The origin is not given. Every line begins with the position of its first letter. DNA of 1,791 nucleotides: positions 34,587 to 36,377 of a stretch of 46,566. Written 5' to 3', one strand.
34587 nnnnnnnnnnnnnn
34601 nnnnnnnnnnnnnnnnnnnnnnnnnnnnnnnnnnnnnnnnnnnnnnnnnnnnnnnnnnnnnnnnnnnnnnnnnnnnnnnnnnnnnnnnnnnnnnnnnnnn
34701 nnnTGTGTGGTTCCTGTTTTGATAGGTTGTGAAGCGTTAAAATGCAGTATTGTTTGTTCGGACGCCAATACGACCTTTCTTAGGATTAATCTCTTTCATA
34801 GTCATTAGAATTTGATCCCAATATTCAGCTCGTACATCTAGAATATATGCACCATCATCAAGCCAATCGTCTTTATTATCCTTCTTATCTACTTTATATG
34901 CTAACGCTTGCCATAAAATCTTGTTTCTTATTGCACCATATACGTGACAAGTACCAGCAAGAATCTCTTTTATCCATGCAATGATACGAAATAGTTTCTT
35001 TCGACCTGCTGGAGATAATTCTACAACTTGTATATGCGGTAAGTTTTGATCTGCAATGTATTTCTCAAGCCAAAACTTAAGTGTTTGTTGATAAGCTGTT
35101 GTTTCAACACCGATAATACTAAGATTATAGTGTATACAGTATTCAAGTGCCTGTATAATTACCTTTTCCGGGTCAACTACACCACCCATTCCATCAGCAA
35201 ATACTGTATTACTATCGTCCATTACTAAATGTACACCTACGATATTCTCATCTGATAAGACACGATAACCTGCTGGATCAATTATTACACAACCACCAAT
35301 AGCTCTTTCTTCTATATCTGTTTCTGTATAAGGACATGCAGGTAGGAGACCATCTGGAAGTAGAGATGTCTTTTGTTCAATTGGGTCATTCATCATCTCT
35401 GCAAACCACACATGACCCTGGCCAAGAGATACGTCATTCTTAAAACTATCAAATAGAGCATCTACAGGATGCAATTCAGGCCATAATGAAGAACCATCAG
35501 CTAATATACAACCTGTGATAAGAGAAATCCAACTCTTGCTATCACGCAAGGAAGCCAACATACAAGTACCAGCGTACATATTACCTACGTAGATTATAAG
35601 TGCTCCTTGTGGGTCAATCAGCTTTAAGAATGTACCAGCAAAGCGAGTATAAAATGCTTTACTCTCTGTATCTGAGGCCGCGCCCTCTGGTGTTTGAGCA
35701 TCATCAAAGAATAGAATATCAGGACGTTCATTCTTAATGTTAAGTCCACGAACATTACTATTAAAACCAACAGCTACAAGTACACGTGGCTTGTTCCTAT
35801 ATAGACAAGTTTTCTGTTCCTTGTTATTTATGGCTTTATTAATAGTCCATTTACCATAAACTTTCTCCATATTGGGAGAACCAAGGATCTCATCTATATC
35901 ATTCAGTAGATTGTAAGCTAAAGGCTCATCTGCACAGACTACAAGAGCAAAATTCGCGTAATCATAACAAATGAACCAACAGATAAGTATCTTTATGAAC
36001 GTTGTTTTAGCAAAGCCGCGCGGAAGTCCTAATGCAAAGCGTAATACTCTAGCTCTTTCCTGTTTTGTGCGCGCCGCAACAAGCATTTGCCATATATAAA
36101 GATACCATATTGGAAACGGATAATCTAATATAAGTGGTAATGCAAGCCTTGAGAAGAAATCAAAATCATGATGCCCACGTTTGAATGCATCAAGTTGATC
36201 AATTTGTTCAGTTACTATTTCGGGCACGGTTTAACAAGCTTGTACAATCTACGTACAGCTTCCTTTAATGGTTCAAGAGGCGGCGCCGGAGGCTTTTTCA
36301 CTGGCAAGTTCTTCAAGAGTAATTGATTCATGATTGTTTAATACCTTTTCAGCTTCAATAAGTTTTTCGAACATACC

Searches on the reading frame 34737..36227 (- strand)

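Call 26: search_protein_families(library=phrogs, proteins=[window:34737-36227:-], max_evalue=0.001)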
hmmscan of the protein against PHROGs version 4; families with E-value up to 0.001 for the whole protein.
window:34737-36227:- (496 aa): 3 families
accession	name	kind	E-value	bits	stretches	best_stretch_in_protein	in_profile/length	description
phrog_38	-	head and packaging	6.7e-39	135.1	1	8-457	260-694/760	terminase large subunit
phrog_14112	-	unknown function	1.1e-05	26.1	1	68-192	109-235/247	-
phrog_4758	-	head and packaging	1.4e-05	25.6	1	18-216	16-206/243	terminase large subunit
